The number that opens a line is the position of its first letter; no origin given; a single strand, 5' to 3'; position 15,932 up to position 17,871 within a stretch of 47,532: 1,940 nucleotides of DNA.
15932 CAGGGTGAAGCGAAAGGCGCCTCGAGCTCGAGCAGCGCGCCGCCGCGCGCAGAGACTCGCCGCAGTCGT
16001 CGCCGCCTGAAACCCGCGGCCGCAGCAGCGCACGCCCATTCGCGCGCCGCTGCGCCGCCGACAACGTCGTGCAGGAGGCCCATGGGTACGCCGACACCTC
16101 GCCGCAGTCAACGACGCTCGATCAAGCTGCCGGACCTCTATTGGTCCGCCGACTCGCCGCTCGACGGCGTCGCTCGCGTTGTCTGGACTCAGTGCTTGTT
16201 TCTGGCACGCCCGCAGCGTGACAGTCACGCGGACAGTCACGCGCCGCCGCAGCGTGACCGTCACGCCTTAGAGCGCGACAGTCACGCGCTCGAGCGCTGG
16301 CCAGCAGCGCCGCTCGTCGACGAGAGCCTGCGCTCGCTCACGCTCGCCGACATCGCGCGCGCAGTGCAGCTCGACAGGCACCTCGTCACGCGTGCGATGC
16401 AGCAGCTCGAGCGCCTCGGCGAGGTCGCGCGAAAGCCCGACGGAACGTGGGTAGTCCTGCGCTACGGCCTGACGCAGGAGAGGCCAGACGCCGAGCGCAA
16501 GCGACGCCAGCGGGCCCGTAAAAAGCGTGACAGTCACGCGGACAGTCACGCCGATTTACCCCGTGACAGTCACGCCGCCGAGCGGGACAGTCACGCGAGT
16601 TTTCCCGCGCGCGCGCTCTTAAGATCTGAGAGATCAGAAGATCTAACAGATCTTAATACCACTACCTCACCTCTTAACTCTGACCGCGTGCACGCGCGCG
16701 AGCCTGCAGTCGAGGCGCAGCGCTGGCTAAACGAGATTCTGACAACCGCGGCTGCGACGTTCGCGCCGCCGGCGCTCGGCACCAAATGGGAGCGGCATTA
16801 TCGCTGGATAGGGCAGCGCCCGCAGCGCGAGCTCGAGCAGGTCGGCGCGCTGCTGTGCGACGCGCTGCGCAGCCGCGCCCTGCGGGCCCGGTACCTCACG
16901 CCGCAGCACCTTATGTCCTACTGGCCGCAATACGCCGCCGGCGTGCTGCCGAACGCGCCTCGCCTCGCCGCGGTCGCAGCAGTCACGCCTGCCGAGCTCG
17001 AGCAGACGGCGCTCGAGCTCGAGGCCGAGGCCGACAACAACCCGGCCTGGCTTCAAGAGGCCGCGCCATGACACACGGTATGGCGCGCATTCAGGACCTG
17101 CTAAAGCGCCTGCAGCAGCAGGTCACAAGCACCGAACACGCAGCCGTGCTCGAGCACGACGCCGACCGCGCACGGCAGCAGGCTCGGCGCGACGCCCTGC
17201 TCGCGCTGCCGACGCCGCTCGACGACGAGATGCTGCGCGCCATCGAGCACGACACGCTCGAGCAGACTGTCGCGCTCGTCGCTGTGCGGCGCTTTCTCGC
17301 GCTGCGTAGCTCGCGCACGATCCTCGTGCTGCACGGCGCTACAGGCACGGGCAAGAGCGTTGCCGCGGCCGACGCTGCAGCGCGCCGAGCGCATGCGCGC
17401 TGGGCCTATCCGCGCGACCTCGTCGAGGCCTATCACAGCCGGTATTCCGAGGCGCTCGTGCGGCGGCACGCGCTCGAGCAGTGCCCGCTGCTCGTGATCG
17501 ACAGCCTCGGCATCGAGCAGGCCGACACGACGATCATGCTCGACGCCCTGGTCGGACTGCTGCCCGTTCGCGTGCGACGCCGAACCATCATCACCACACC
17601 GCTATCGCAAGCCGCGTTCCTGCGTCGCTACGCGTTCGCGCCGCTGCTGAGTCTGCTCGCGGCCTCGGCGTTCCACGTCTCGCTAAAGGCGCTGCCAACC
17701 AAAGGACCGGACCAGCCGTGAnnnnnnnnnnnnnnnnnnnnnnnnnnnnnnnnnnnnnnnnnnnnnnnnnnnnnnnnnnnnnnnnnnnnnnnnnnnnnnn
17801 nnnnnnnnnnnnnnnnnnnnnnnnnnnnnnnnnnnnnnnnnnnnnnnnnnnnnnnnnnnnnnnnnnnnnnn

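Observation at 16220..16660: Second origin inside the initiator gene: two duplicated clusters of four dyad-symmetric iterons bracket the winged-helix coding region, followed by an AT-rich GATC island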

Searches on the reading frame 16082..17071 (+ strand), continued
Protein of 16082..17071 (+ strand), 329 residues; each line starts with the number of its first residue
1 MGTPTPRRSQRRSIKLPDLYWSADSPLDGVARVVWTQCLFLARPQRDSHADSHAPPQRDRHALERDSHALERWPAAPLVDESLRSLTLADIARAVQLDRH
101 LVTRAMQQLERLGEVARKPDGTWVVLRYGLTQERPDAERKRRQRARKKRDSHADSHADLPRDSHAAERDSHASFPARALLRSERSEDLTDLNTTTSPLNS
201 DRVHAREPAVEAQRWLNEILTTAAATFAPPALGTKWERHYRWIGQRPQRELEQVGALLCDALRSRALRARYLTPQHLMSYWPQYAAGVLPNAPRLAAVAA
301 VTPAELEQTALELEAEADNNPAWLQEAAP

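Call 42: fold_search(model_id=the predicted structure, library=viral)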
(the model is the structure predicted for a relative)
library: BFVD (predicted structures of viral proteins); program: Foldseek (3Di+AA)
matches with E <= 10: 665; with E <= 0.001: 14
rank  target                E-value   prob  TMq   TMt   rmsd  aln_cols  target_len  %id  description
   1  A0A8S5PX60            2.4e-05  1.00  0.17  0.19  27.8       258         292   16  Replication initiation and membrane attachment [Siphoviridae sp. ctg0K17]
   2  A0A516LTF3            6.2e-05  1.00  0.21  0.26  25.4       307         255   15  (no name in the UniProt tables at hand)
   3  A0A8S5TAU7            1.0e-04  1.00  0.22  0.31  18.9       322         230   10  Replication initiator protein [Siphoviridae sp. ctprd3]
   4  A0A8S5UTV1            1.7e-04  1.00  0.24  0.26  19.7       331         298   14  Replication initiation and membrane attachment [Myoviridae sp. ctvxP16]
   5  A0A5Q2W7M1            1.9e-04  1.00  0.23  0.26  21.8       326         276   11  (no name in the UniProt tables at hand)
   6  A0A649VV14            1.9e-04  1.00  0.21  0.22  28.5       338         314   14  Helix-turn-helix DNA-binding domain protein [Arthrobacter phage BeatusComedenti]
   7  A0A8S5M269            2.8e-04  1.00  0.22  0.28  22.4       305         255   11  Replication initiation and membrane attachment [Siphoviridae sp. cttDR14]
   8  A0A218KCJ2            3.1e-04  1.00  0.22  0.27  28.5       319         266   13  (no name in the UniProt tables at hand)
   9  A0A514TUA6            3.5e-04  1.00  0.21  0.27  14.9       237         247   12  Phage conserved hypothetical protein C-terminal domain-containing protein [Aeromonas phage 4_D05]
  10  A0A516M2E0            5.1e-04  1.00  0.20  0.25  20.4       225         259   11  (no name in the UniProt tables at hand)
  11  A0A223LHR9            6.3e-04  0.99  0.20  0.27  23.4       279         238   10  (no name in the UniProt tables at hand)
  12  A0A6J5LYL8            7.0e-04  0.99  0.22  0.24  25.7       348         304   16  Uncharacterized protein [uncultured Caudovirales phage]
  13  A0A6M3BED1            7.8e-04  0.96  0.17  0.19  28.1       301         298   15  (no name in the UniProt tables at hand)
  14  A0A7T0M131            8.3e-04  0.91  0.13  0.10  26.1       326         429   16  Helix-turn-helix DNA binding domain protein [Streptomyces phage TurkishDelight]
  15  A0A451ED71            1.2e-03  0.91  0.19  0.18  28.7       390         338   16  (no name in the UniProt tables at hand)
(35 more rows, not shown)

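Call 64: search_protein_families(library=ncbifam, proteins=[window:16082-17071:+], max_evalue=0.1)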
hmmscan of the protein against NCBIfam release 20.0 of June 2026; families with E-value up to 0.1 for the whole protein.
window:16082-17071:+ (329 aa): 1 family
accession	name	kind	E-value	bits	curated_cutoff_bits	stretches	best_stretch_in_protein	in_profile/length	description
NF033788.1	HTH_metalloreg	subfamily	0.031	14.1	55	1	85-127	25-67/77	metalloregulator ArsR/SmtB family transcription factor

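Call 75: find_related_loci(query=P0017, collection=viral_contigs, flank=3000)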
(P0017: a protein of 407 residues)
Query P0017 (407 aa) in viral_contigs; peptide patterns used: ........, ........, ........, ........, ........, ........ (x = any residue, [..] = any of these).
8 stretches matched a pattern, but none encodes a relative of the query by tblastn (E <= 1e-3).

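Call 76: find_related_loci(query=P0013, collection=viral_contigs, flank=3000)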
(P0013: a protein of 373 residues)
Query P0013 (373 aa) in viral_contigs; peptide patterns used: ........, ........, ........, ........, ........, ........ (x = any residue, [..] = any of these).
106 stretches matched a pattern, but none encodes a relative of the query by tblastn (E <= 1e-3).

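Call 77: find_related_loci(query=P0033, collection=viral_contigs, flank=3000)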
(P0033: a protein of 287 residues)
Query P0033 (287 aa) in viral_contigs; peptide patterns used: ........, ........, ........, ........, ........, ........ (x = any residue, [..] = any of these).
1 stretches matched a pattern, but none encodes a relative of the query by tblastn (E <= 1e-3).

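Call 78: find_encoding_contigs(protein=P0017, flank=3000, max_places=1)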
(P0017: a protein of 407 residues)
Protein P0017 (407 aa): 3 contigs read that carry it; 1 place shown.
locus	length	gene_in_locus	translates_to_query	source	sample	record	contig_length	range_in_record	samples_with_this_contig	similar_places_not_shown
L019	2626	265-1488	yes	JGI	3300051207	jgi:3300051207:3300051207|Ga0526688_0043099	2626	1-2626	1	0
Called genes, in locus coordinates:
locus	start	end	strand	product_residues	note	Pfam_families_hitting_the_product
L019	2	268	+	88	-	?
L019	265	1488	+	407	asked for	-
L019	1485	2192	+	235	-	-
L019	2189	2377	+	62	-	-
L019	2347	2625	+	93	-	?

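Call 79: find_encoding_contigs(protein=P0013, flank=3000, max_places=1)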
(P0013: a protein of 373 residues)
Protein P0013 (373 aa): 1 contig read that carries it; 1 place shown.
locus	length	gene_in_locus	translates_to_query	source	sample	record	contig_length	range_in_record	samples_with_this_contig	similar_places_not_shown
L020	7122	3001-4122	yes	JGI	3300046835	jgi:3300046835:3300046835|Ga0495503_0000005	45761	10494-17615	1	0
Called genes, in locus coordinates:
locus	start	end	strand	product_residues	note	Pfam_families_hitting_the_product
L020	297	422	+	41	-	-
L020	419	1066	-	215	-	-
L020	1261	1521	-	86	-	-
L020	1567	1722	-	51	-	-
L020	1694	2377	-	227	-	-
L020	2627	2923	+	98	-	-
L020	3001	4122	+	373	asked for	-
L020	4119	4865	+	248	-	-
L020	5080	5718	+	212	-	-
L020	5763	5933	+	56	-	-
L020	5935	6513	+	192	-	PF20901:Sf6_terminase (faint)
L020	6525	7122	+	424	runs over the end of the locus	-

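Call 80: find_encoding_contigs(protein=P0033, flank=3000, max_places=1)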
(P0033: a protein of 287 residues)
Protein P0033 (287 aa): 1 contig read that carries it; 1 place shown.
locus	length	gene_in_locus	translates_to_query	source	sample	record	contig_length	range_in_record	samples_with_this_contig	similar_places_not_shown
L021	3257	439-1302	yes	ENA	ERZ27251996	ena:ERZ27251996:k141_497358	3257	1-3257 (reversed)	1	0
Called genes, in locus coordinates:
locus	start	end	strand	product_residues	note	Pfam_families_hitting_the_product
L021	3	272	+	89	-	?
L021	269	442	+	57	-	-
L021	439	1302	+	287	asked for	PF09681:Phage_rep_org_N (weak)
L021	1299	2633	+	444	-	PF00772:DnaB, PF03796:DnaB_C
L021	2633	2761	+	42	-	-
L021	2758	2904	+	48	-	-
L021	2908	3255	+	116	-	?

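Call 81: find_encoding_contigs(protein=P0021, flank=3000, max_places=1)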
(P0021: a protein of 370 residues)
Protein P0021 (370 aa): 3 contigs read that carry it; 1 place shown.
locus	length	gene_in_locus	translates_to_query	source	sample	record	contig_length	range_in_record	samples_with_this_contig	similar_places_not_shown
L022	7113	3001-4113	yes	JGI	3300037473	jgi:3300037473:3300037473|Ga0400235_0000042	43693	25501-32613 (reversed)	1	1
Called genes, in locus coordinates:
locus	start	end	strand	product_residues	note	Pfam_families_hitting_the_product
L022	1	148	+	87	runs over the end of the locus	-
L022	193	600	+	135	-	PF13392:HNH_3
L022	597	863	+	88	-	-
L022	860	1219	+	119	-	-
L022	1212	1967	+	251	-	-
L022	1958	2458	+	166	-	-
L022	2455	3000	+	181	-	-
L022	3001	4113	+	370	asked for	-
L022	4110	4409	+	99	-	-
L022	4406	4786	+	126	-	-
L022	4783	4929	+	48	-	-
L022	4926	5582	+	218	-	-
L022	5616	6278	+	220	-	-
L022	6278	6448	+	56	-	-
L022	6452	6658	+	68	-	-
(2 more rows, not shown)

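Call 82: find_encoding_contigs(protein=P0015, flank=3000, max_places=1)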
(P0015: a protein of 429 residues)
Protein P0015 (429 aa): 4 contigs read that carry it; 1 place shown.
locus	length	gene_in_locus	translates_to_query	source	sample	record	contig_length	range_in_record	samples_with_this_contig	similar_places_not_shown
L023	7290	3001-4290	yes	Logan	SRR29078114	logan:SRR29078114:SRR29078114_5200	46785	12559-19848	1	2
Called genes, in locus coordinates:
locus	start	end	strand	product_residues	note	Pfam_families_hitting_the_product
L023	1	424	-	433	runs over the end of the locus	PF13479:AAA_24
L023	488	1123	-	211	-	PF05565:Sipho_Gp157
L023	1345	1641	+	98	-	-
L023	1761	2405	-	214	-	-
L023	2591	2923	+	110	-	-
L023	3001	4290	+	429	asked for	-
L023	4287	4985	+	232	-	-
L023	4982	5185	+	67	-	-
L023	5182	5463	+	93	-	-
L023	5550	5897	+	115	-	-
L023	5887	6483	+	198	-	-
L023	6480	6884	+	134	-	-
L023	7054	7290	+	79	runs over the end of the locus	-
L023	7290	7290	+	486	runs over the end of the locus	PF17289:Terminase_6C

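Call 86: search_protein_families(library=pfam, alignment_id=A3, max_evalue=0.01)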
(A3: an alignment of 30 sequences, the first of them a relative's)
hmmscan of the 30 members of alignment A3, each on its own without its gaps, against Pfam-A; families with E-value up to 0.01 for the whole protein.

A. member 1, P0001 (329 aa): 2 families
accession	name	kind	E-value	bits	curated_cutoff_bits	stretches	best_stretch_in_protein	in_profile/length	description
PF12802.13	MarR_2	-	0.0007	20.2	27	1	86-121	21-56/61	MarR family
PF01047.28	MarR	-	0.0036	17.6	24.6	1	84-120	16-52/59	MarR family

B. families by the number of members that match (of 30 scanned): 14 families
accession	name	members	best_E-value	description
PF09681.16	Phage_rep_org_N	7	5.2e-07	N-terminal phage replisome organiser (Phage_rep_org_N)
PF12802.13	MarR_2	3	0.0007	MarR family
PF17782.7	DprA_WH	2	0.0024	DprA winged helix domain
PF09339.16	HTH_IclR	2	0.003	IclR helix-turn-helix domain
PF16365.12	EutK_C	2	0.0037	Ethanolamine utilization protein EutK C-terminus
PF05331.17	DUF742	1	0.00077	Protein of unknown function (DUF742)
PF12440.13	MAGE_N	1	0.0015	Melanoma associated antigen family N terminal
PF00392.27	GntR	1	0.0017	Bacterial regulatory proteins, gntR family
PF15532.11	Ntox30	1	0.0025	Bacterial toxin 30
PF01047.28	MarR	1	0.0036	MarR family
PF25212.1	HVO_A0114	1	0.0039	HVO_A0114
PF13545.12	HTH_Crp_2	1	0.0085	Crp-like helix-turn-helix domain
PF08784.17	RPA_C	1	0.0088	Replication protein A C terminal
PF24033.1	DUF7342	1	0.0094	Family of unknown function (DUF7342)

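Call 87: search_protein_families(library=phrogs, alignment_id=A3, max_evalue=0.001)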
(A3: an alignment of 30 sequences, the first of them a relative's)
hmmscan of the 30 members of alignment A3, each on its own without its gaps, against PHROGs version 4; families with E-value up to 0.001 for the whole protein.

A. member 1, P0001 (329 aa): 1 family
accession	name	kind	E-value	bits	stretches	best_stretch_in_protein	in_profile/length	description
phrog_391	-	DNA, RNA and nucleotide metabolism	0.00017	22.3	1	89-285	41-264/298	replication initiation O-like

B. families by the number of members that match (of 30 scanned): 17 families
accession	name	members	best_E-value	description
phrog_4880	-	6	7.1e-08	replisome organizer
phrog_5968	-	5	4.5e-08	replisome organizer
phrog_9474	-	4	2e-06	replication initiation protein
phrog_13246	-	3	6.4e-06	replisome organizer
phrog_16167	-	2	1.6e-21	replication initiation protein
phrog_1163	-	2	4.5e-08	-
phrog_186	-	2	8.3e-08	DnaD-like helicase loader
phrog_10469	-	2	1.1e-06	DnaD-like helicase loader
phrog_3926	-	2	1.1e-05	replication initiation protein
phrog_391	-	2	0.00017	replication initiation O-like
phrog_21472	-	1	8.8e-08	-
phrog_345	-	1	4.7e-07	replication initiation O-like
phrog_1408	-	1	1.8e-05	replication initiation protein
phrog_2509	-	1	1.9e-05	replication initiation protein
phrog_11769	-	1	2.9e-05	-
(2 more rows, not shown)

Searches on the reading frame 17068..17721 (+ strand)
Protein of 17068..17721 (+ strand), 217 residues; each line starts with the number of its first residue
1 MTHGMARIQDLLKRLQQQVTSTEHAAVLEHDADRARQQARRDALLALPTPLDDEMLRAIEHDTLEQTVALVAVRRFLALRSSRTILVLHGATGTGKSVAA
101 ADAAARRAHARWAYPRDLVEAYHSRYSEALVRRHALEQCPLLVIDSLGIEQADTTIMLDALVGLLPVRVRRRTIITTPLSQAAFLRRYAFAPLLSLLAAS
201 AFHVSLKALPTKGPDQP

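Call 4: search_protein_families(library=pfam, proteins=[window:17068-17721:+], max_evalue=1)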
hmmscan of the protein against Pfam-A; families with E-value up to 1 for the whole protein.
window:17068-17721:+ (217 aa): 11 families
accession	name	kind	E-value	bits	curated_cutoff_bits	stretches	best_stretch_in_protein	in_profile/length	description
PF13191.12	AAA_16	-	0.00096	20.1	32.6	1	78-139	18-82/167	AAA ATPase domain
PF13401.12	AAA_22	-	0.0035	18.1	27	1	81-108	3-30/130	AAA domain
PF24883.2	NPHP3_N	-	0.017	15.7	24.8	1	75-102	14-41/164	Nephrocystin 3, N-terminal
PF00519.23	PPV_E1_C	-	0.039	13.5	26.5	1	56-100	92-136/289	Papillomavirus helicase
PF04851.21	ResIII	-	0.049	14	22.5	1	72-110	11-50/164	Type III restriction enzyme, res subunit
PF06309.17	Torsin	-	0.056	14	27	1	51-100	19-70/127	Torsin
PF13481.12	AAA_25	-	0.1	12.6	27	1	84-111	34-61/195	AAA domain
PF00910.28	RNA_helicase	-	0.12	13.3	21.5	1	87-128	2-49/105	RNA helicase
PF25199.1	nSTAND_NTPase5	-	0.13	12.5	34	1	79-108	37-66/145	Novel STAND NTPase 5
PF11602.14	NTPase_P4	-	0.15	11.6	27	1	50-124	78-148/320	ATPase P4 of dsRNA bacteriophage phi-12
PF09848.15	SLFN-g3_helicase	-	0.23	11.1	24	1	84-107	2-25/354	Schlafen group 3, DNA/RNA helicase domain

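Call 5: search_protein_families(library=phrogs, proteins=[window:17068-17721:+], max_evalue=0.1)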
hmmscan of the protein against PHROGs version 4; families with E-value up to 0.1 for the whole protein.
window:17068-17721:+ (217 aa): 5 families
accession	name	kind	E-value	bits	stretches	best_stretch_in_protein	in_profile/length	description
phrog_50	-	DNA, RNA and nucleotide metabolism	2.6e-10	41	1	66-188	349-485/570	DnaC-like helicase loader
phrog_15321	-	unknown function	3.6e-05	24.9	1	136-191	5-67/93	-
phrog_3277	-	DNA, RNA and nucleotide metabolism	0.0016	19.3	1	86-189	13-129/168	DnaC-like helicase loader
phrog_170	-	other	0.0046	17.4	1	29-106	43-113/323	PhoH-like phosphate starvation-inducible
phrog_296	-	integration and excision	0.0079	15.9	1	78-110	313-344/626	DNA transposition protein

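Call 64: search_protein_families(library=ncbifam, proteins=[window:17068-17721:+], max_evalue=0.1)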
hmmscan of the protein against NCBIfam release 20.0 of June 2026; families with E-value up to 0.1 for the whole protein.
window:17068-17721:+ (217 aa): 9 families
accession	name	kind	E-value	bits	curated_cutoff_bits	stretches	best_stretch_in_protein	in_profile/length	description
NF038214.1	IS21_help_AAA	equivalog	1.9e-07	31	200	1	29-178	40-191/232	IS21-like element helper ATPase IstB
NF005992.0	PRK08116.1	subfamily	7e-05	22.1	189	1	71-182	102-223/269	hypothetical protein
NF006505.0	PRK08939.1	equivalog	0.00018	20.9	228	1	30-169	100-248/306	primosomal protein DnaI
NF005304.0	PRK06835.1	equivalog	0.00045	19.4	215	1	129-188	234-297/330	ATP-binding protein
TIGR03293.1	PhnG_redo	equivalog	0.0064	16.5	89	0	24-61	77-114/144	phosphonate C-P lyase system protein PhnG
NF041813.1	Avs2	equivalog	0.019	12.9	1000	1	5-110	89-192/1317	AVAST type 2 anti-phage system protein Avs2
TIGR03117.2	cas_csf4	equivalog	0.027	12.6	400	1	26-110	91-174/800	type IV CRISPR-associated DEAD/DEAH-box helicase Csf4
NF009067.0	PRK12402.1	equivalog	0.068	12.1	317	1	78-111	29-63/340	replication factor C small subunit 2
NF006743.0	PRK09270.1-2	equivalog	0.069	12.2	227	1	67-108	12-53/217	nucleoside/nucleotide kinase family protein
